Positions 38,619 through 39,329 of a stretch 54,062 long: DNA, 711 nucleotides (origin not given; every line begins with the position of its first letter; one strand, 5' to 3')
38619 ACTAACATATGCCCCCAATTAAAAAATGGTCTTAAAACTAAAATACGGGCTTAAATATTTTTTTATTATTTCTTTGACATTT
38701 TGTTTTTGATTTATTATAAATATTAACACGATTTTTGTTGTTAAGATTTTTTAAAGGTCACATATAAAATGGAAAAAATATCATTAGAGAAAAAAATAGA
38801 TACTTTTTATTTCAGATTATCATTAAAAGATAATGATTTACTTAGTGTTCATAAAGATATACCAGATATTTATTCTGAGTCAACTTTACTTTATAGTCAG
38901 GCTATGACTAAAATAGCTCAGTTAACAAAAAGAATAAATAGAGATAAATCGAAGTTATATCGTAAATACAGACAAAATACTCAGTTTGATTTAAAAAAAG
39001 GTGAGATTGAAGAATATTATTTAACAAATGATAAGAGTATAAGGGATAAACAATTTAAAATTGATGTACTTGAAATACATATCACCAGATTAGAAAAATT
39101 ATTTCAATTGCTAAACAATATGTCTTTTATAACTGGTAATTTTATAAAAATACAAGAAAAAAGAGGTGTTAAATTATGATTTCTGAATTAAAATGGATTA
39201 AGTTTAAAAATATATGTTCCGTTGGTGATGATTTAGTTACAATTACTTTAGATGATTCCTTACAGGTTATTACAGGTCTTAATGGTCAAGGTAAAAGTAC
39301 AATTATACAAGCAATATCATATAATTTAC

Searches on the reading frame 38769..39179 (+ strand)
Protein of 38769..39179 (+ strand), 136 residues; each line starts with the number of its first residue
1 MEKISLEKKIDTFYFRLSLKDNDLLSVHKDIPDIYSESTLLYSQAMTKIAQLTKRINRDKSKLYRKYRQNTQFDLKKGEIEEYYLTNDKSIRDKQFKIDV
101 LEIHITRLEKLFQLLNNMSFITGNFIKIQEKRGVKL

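Call 13: search_protein_families(library=pfam, proteins=[window:38769-39179:+], max_evalue=0.01)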
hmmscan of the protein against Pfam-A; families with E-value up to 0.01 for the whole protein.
window:38769-39179:+ (136 aa): 0 families

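Call 15: search_protein_families(library=phrogs, proteins=[window:38769-39179:+], max_evalue=0.001)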
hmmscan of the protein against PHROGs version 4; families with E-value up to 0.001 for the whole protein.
window:38769-39179:+ (136 aa): 0 families

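Call 19: find_encoding_contigs(protein=window:38769-39179:+, flank=6000, max_places=10)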
Protein window:38769-39179:+ (136 aa): 4 contigs read that carry it; 2 places shown.
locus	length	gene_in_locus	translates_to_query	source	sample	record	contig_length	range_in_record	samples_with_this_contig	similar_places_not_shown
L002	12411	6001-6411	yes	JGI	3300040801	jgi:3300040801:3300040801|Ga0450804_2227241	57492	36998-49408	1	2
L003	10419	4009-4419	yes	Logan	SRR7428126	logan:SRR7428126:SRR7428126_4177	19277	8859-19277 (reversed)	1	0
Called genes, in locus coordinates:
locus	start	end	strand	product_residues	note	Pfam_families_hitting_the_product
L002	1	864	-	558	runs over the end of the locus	PF05265:DUF723, PF14311:DUF4379 (faint), PF23545:Zn_ribbon_HMPTM (faint), PF05265:DUF723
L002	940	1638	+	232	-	PF26809:Phage_T4_gp13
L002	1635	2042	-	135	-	PF24729:Acb2_Tad1_hairpin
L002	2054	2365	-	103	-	-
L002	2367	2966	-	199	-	-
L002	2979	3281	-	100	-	-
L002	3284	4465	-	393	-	PF05970:PIF1 (weak), PF13245:AAA_19, PF13401:AAA_22 (weak), PF13604:AAA_30, PF01443:Viral_helicase1 (weak), PF13538:UvrD_C_2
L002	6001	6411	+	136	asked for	-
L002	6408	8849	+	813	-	PF02463:SMC_N, PF13476:AAA_23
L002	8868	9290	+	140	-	-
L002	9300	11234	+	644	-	PF01653:DNA_ligase_aden, PF14520:HHH_5 (faint), PF03120:OB_DNA_ligase, PF12826:HHH_2 (weak), PF00533:BRCT, PF12738:PTCB-BRCT (weak)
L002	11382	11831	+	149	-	PF01832:Glucosaminidase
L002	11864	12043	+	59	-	PF13597:NRDD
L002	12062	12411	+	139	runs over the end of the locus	-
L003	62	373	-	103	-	-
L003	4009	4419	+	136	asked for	-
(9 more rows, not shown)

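Call 40: find_related_loci(query=A1, collection=metagenome_contigs, flank=4000)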
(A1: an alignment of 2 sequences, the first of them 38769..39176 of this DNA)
Query A1 (136 aa) in metagenome_contigs; peptide patterns used: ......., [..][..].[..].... (x = any residue, [..] = any of these).
600 stretches matched a pattern, but none encodes a relative of the query by tblastn (E <= 1e-3).

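Call 41: find_related_loci(query=A1, collection=viral_contigs, flank=4000)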
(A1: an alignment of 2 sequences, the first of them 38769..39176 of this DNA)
Query A1 (136 aa) in viral_contigs; peptide patterns used: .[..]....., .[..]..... (x = any residue, [..] = any of these).
237 stretches matched a pattern, but none encodes a relative of the query by tblastn (E <= 1e-3).

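Call 42: find_homologous_proteins(query=A1, max_evalue=0.00001)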
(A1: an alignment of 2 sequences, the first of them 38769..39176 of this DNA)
Query A1 (2 sequences) (136 aa, profile of the alignment): 6 proteins with E <= 0.00001 among 437 candidates.
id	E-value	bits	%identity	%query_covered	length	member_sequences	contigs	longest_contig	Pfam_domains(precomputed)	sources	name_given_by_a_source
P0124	3.0e-69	249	48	91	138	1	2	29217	-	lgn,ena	-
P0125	3.9e-69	249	100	100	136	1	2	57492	-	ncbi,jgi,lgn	jgi:hypothetical protein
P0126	7.6e-65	235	52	91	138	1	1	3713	-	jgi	jgi:hypothetical protein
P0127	7.7e-64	232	48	91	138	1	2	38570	-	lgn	-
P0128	1.1e-63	231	52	91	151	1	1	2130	-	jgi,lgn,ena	-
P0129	3.8e-46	175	64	99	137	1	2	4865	-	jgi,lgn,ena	jgi:hypothetical protein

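Call 43: find_encoding_contigs(protein=P0129, flank=5000, max_places=4)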
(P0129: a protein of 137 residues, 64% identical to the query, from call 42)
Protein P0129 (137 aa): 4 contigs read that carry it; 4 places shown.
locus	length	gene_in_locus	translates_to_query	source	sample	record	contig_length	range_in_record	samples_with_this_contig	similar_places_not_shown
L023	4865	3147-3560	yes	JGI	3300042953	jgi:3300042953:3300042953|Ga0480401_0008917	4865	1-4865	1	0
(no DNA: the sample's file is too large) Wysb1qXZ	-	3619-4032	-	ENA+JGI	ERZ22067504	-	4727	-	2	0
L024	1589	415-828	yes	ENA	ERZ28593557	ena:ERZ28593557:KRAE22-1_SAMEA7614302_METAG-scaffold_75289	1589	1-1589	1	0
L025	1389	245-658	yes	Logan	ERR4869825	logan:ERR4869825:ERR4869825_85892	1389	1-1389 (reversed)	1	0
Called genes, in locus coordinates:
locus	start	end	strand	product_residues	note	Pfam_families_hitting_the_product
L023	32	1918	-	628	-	-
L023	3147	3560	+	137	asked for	-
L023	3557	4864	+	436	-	?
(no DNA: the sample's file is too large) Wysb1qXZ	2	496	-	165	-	?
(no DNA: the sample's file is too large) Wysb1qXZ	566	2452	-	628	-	-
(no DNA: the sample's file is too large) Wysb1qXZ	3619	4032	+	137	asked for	-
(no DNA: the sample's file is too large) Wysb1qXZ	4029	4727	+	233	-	?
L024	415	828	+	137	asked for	-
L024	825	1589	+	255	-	?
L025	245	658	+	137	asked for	-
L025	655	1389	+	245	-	?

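Call 44: find_encoding_contigs(protein=P0127, flank=5000, max_places=4)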
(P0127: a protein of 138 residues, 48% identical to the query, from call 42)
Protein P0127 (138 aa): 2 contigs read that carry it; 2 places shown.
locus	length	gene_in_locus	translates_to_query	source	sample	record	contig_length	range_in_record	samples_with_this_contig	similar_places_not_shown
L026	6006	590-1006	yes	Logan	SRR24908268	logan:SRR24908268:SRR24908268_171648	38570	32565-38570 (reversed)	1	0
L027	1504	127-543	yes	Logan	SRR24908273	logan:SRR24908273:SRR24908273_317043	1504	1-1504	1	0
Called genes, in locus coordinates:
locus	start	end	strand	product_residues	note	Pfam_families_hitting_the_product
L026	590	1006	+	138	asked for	-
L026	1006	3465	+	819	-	PF02463:SMC_N, PF13175:AAA_15, PF13476:AAA_23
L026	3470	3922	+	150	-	-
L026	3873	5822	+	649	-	PF01653:DNA_ligase_aden, PF03120:OB_DNA_ligase, PF03119:DNA_ligase_ZBD (faint), PF12826:HHH_2 (faint), PF14520:HHH_5 (faint), PF00533:BRCT, PF12738:PTCB-BRCT (weak)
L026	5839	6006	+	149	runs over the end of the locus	PF01832:Glucosaminidase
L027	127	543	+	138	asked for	-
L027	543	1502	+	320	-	?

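Call 45: find_encoding_contigs(protein=P0126, flank=5000, max_places=4)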
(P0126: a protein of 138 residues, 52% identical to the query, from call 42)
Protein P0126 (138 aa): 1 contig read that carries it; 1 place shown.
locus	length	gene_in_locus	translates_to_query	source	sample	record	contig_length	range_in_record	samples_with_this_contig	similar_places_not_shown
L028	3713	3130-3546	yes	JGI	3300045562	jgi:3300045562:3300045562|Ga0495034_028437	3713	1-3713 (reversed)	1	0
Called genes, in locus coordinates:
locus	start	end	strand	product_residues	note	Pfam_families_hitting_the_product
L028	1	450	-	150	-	?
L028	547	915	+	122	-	PF01797:Y1_Tnp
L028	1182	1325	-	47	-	-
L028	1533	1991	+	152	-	-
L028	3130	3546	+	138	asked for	-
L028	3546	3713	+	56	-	?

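Call 46: list_cluster_members(proteins=[P0125, P0001])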
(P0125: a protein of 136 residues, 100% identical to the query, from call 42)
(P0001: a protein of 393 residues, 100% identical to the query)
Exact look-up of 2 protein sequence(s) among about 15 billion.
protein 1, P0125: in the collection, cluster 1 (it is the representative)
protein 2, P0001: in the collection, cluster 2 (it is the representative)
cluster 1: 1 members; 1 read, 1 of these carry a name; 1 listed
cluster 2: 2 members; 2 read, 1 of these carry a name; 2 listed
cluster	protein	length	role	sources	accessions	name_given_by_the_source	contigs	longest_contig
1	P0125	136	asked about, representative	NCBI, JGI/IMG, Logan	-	hypothetical protein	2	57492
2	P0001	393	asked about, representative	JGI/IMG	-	exodeoxyribonuclease-5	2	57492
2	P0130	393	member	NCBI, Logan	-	-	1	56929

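Call 48: find_encoding_contigs(protein=P0124, flank=5000, max_places=6)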
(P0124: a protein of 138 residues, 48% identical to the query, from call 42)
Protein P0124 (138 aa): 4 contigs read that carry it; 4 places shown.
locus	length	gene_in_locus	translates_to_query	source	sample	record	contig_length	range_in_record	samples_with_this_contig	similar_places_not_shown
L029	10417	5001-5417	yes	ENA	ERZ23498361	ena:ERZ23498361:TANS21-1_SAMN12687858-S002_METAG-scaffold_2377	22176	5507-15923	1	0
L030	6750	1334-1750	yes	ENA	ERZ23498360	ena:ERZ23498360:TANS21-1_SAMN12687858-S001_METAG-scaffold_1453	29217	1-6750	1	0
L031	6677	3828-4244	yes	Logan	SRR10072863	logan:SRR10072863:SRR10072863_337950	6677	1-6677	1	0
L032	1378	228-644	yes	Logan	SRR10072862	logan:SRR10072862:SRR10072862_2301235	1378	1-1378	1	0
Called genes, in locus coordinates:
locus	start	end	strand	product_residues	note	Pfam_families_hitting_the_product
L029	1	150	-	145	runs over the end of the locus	-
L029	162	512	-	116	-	-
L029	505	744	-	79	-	-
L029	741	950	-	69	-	-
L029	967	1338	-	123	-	-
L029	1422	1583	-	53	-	-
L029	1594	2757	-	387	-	PF05970:PIF1, PF13604:AAA_30, PF13245:AAA_19, PF13401:AAA_22 (weak), PF24883:NPHP3_N (weak), PF01443:Viral_helicase1, PF01443:Viral_helicase1, PF13538:UvrD_C_2, +2 more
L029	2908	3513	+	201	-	PF01325:Fe_dep_repress (faint), PF08279:HTH_11 (faint), PF13545:HTH_Crp_2 (faint), PF21984:DnaD_N (weak), PF13730:HTH_36 (weak), PF13412:HTH_24 (weak)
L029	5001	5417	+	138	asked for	-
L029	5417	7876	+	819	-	PF02463:SMC_N, PF13476:AAA_23 (weak)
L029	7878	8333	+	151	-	-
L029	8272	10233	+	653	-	PF01653:DNA_ligase_aden, PF12826:HHH_2 (faint), PF14520:HHH_5 (faint), PF03120:OB_DNA_ligase, PF00533:BRCT, PF12738:PTCB-BRCT (weak)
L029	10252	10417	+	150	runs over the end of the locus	PF01832:Glucosaminidase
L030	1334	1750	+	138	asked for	-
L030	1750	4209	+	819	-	PF02463:SMC_N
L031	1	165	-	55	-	?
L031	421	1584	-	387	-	PF05970:PIF1, PF13604:AAA_30, PF13245:AAA_19, PF13401:AAA_22 (weak), PF24883:NPHP3_N (weak), PF01443:Viral_helicase1, PF01443:Viral_helicase1, PF13538:UvrD_C_2, +2 more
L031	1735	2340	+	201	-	PF01325:Fe_dep_repress (faint), PF08279:HTH_11 (faint), PF13545:HTH_Crp_2 (faint), PF21984:DnaD_N (weak), PF13730:HTH_36 (weak), PF13412:HTH_24 (weak)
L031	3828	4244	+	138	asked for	-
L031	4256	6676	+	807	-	?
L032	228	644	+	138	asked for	-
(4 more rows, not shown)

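Call 49: find_encoding_contigs(protein=P0128, flank=5000, max_places=6)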
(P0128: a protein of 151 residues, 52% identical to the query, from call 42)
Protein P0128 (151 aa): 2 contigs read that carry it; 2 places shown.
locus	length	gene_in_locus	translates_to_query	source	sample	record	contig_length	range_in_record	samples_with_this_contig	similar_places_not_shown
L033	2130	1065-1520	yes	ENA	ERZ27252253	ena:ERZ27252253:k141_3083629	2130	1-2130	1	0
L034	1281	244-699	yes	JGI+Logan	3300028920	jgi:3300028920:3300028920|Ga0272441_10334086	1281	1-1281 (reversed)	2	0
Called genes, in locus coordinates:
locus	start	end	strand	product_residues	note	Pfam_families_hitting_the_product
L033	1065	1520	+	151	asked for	-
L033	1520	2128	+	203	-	?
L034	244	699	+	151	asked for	-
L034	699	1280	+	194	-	?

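Call 75: search_protein_families(library=pfam, proteins=[L023:32-1918:-, L028:1533-1991:+], max_evalue=1)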
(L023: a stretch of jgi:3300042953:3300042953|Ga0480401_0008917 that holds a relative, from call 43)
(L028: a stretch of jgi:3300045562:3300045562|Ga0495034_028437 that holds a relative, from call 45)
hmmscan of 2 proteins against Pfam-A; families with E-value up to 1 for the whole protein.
L023:32-1918:- (628 aa): 1 family
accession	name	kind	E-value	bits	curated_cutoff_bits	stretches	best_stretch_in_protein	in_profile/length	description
PF15927.10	Casc1_N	-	0.023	14.9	28.2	1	505-582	93-162/201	Cancer susceptibility candidate 1 N-terminus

L028:1533-1991:+ (152 aa): 1 family
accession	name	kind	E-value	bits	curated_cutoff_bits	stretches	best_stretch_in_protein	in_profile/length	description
PF08281.18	Sigma70_r4_2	-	0.13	12.4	25.7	1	102-119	22-39/54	Sigma-70, region 4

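Call 76: search_solved_structures(query=L023:32-1918:-, max_evalue=1)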
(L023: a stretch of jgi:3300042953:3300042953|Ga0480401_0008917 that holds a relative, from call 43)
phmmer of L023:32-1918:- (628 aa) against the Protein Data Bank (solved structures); distinct sequences matched with E-value up to 1: 2.
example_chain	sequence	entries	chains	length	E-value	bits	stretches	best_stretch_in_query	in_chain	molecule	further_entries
8t7a_a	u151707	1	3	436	0.45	12.7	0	210-269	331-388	Fusion glycoprotein F1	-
2l52_A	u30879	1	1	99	0.82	11.9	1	496-571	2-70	METHANOSARCINA ACETIVORANS SAMP1 HOMOLOG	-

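Call 104: search_solved_structures(query=A4, max_evalue=10, show_alignments=2)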
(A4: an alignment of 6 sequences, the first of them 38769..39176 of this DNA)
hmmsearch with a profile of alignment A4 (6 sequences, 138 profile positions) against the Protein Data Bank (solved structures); distinct sequences matched with E-value up to 10: 13.
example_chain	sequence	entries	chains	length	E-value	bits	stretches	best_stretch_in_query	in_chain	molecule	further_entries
7qep_M8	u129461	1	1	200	0.041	17.2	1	96-124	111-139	60S RIBOSOMAL PROTEIN L18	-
7rb4_A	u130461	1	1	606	0.084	16.2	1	7-80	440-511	Diphtheria toxin, C domain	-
7oac_A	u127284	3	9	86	0.26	14.6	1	46-114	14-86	General control transcription factor GCN4,conserved hypothetical protein residues 311-335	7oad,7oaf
1ji4_A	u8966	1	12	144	0.27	14.5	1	17-103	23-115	NEUTROPHIL-ACTIVATING PROTEIN A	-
4evd_A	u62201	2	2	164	0.29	14.4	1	17-100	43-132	Neutrophil-activating protein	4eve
7oaa_A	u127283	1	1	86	0.4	14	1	46-114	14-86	General control transcription factor GCN4,conserved hypothetical protein residues 311-335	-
5v86_A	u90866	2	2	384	0.49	13.7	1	12-91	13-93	Lysozyme,DCN1-like protein 1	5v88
5v83_A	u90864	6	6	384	0.55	13.5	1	12-91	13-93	Lysozyme,DCN1-like protein 1 chimera | Endolysin, DCN1-like protein 1 chimera | Lysozyme,DCN1-like protein 1 fusion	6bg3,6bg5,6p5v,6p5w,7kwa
2p4z_A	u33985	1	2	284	0.86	12.9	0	63-96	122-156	Metal-dependent hydrolases of the beta-lactamase superfamily II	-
3ufi_A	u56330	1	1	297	0.88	12.9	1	67-95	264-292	hypothetical protein BACOVA_04980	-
7oah_A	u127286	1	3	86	1.2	12.5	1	46-114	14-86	General control transcription factor GCN4,conserved hypothetical protein residues 311-335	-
9nw3_1A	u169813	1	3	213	1.7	12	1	76-119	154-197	Sperm flagellar protein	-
7o9v_A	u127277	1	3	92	2.3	11.5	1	37-114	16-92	General control transcription factor GCN4,hypothetical protein OMM_04225 residues 244-274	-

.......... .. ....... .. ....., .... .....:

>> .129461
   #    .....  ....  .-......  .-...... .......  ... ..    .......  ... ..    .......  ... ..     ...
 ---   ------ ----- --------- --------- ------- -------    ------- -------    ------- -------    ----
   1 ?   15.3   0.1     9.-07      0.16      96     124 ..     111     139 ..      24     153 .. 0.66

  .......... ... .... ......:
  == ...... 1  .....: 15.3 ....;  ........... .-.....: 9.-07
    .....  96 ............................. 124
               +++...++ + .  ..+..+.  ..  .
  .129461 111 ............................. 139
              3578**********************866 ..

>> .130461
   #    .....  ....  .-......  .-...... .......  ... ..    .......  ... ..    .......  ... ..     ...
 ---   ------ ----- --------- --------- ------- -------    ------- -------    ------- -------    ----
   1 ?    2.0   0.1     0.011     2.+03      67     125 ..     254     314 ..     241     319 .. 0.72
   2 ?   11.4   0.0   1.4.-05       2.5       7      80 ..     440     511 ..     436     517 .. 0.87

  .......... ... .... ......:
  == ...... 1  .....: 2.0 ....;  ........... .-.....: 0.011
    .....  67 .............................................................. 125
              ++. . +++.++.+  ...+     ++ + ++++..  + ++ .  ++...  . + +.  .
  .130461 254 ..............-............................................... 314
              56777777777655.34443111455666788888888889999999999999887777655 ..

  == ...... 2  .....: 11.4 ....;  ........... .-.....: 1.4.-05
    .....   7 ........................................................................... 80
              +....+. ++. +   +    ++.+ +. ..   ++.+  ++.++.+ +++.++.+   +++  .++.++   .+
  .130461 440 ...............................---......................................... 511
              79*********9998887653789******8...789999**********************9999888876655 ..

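Call 105: search_protein_families(library=pfam, alignment_id=A4, max_evalue=10)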
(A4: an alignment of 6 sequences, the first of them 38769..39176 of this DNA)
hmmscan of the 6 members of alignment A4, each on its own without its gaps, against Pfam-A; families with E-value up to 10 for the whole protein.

A. member 1, window:38769-39176:+ (136 aa): 2 families
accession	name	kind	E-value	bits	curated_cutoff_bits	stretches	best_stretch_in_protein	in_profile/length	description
PF24671.2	DRC7_C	-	0.18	12.4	28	2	45-110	23-86/109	Dynein regulatory complex subunit 7 C-terminal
PF16046.10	FAM76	-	1.2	9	28.5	2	6-68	222-284/298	FAM76 protein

B. families by the number of members that match (of 6 scanned): 13 families
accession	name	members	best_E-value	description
PF11056.14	UvsY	5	0.0079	Recombination, repair and ssDNA binding protein UvsY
PF02787.25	CPSase_L_D3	3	0.0034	Carbamoyl-phosphate synthetase large chain, oligomerisation domain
PF08354.15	Fas1-AflB-like_hel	2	0.13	Fatty acid synthase subunit beta/Fas1-like, helical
PF03386.19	ENOD93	2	0.17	Early nodulin 93 ENOD93 protein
PF00018.34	SH3_1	2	0.22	SH3 domain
PF13222.11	DUF4030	1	0.043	Protein of unknown function (DUF4030)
PF08295.17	Sin3_corepress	1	0.067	Sin3 family co-repressor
PF06385.17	Baculo_LEF-11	1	0.07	Baculovirus LEF-11 protein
PF18972.5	Wheel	1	0.078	Cns1/TTC4 Wheel domain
PF07653.23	SH3_2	1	0.15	Variant SH3 domain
PF24671.2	DRC7_C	1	0.18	Dynein regulatory complex subunit 7 C-terminal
PF17456.7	TcpS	1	0.22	Toxin-coregulated pilus protein S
PF16046.10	FAM76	1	1.2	FAM76 protein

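Call 110: predict_structure(alignment_id=A4)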
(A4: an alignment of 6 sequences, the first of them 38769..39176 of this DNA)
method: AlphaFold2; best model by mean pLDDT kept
length: 136 residues; sequences in the alignment: 6
mean_pLDDT: 81.9   pTM: 0.70
mean pLDDT of the five models: 81.9, 77.4, 76.6, 76.2, 76.1
residues with pLDDT >= 90: 51; 70-90: 55; 50-70: 29; < 50: 1
segments of 3 or more residues with pLDDT < 50: none
pLDDT, mean of each block of 10 residues (from residue 1): 80 84 69 89 96 93 78 60 72 94 93 83 78 75
secondary structure, 60 per line:
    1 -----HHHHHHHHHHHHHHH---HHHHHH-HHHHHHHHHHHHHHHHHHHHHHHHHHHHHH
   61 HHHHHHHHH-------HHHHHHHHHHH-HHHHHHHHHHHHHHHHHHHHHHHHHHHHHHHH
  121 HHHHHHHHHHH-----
elements in order: H6-20 H24-29 H31-69 H77-87 H89-131

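Call 113: fold_search(model_id=the predicted structure, library=pdb)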
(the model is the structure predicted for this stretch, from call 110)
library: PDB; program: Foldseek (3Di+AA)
matches with E <= 10: 486; with E <= 0.001: 0
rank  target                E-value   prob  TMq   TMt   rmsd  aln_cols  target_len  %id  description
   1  4zws_A                1.4e-01  0.85  0.40  0.40   6.9       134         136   14  Crystal Structure of the Bacteriophage T4 recombination mediator protein UvsY, Lattice Type III (released 2016-03-02)
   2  5j9t_D                2.2e-01  0.99  0.54  0.60   6.7       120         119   18  Crystal structure of the NuA4 core complex (released 2016-10-26)
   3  4zwq_A                2.2e-01  0.72  0.39  0.39   7.1       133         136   15  Crystal Structure of the Bacteriophage T4 recombination mediator protein UvsY, Lattice Type I (released 2016-03-02)
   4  4zwt_B                2.9e-01  0.72  0.41  0.43   6.6       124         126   15  Crystal Structure of the Bacteriophage T4 recombination mediator protein UvsY, Lattice Type IV (released 2016-03-02)
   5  5j9w_H                3.1e-01  0.97  0.54  0.61   6.8       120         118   18  Crystal structure of the NuA4 core complex (released 2016-10-26)
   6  4zwt_F                3.3e-01  0.72  0.40  0.43   6.8       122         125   15  Crystal Structure of the Bacteriophage T4 recombination mediator protein UvsY, Lattice Type IV (released 2016-03-02)
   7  4zwt_N                3.3e-01  0.66  0.40  0.43   7.9       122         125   13  Crystal Structure of the Bacteriophage T4 recombination mediator protein UvsY, Lattice Type IV (released 2016-03-02)
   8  4zwq_B                3.3e-01  0.66  0.39  0.40   7.3       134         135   15  Crystal Structure of the Bacteriophage T4 recombination mediator protein UvsY, Lattice Type I (released 2016-03-02)
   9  4zwq_C                3.4e-01  0.72  0.43  0.43   6.3       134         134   13  Crystal Structure of the Bacteriophage T4 recombination mediator protein UvsY, Lattice Type I (released 2016-03-02)
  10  4zwr_C                3.4e-01  0.66  0.40  0.40   6.9       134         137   15  Crystal Structure of the Bacteriophage T4 recombination mediator protein UvsY, Lattice Type II (released 2016-03-02)
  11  4zwr_D                4.3e-01  0.57  0.39  0.39   7.0       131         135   15  Crystal Structure of the Bacteriophage T4 recombination mediator protein UvsY, Lattice Type II (released 2016-03-02)
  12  4zws_B                5.2e-01  0.47  0.38  0.42   7.2       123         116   13  Crystal Structure of the Bacteriophage T4 recombination mediator protein UvsY, Lattice Type III (released 2016-03-02)
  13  3vkh_B                5.2e-01  0.21  0.27  0.02  25.0       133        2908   14  X-ray structure of a functional full-length dynein motor domain (released 2012-03-14)
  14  8tdu_D                5.5e-01  0.72  0.49  0.30  16.9       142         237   13  STX-478, a Mutant-Selective, Allosteric Inhibitor bound to PI3Kalpha (released 2023-09-06)
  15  4zwt_D                5.5e-01  0.54  0.40  0.42   6.9       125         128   15  Crystal Structure of the Bacteriophage T4 recombination mediator protein UvsY, Lattice Type IV (released 2016-03-02)
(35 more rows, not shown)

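Call 114: fold_search(model_id=the predicted structure, library=viral)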
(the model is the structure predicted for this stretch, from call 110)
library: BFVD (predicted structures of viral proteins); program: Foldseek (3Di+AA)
matches with E <= 10: 654; with E <= 0.001: 0
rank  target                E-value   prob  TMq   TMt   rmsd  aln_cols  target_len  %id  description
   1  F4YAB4                1.8e-02  1.00  0.74  0.73   5.7       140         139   18  Putative repair and recombination protein [Campylobacter phage NCTC12673]
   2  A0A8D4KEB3            2.0e-02  1.00  0.75  0.68   3.2       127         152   14  (no name in the UniProt tables at hand)
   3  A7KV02                4.2e-02  0.99  0.46  0.37   5.3       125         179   14  (no name in the UniProt tables at hand)
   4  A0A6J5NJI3            5.0e-02  0.95  0.44  0.42   7.6       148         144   16  Uncharacterized protein [uncultured Caudovirales phage]
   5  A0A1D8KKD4            6.3e-02  1.00  0.73  0.64   5.0       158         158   14  UvsY [Synechococcus phage S-CAM3]
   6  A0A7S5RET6            6.7e-02  1.00  0.66  0.57   4.8       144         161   14  (no name in the UniProt tables at hand)
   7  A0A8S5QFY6            6.7e-02  1.00  0.67  0.60   7.1       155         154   16  Uncharacterized protein [Myoviridae sp. ctn8H20]
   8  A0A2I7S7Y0            1.0e-01  0.85  0.35  0.33   6.5       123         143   13  (no name in the UniProt tables at hand)
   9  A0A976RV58            1.1e-01  1.00  0.71  0.65   4.7       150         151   15  (no name in the UniProt tables at hand)
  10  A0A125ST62            1.1e-01  0.99  0.64  0.57   6.6       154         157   13  (no name in the UniProt tables at hand)
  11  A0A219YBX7            1.2e-01  0.92  0.48  0.48   5.8       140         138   15  Single stranded DNA-binding protein [Aeromonas phage 65.2]
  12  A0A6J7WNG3            1.6e-01  1.00  0.63  0.45   3.5       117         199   11  Uncharacterized protein [uncultured Caudovirales phage]
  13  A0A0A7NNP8            1.8e-01  0.97  0.48  0.43   5.5       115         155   16  Uncharacterized protein [Lactobacillus phage LfeInf]
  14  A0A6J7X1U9            1.8e-01  0.30  0.28  0.09  18.2       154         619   14  Uncharacterized protein (Fragment) [uncultured Caudovirales phage]
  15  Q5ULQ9                1.9e-01  0.97  0.49  0.43   5.5       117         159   14  Orf55 [Lactobacillus phage LP65]
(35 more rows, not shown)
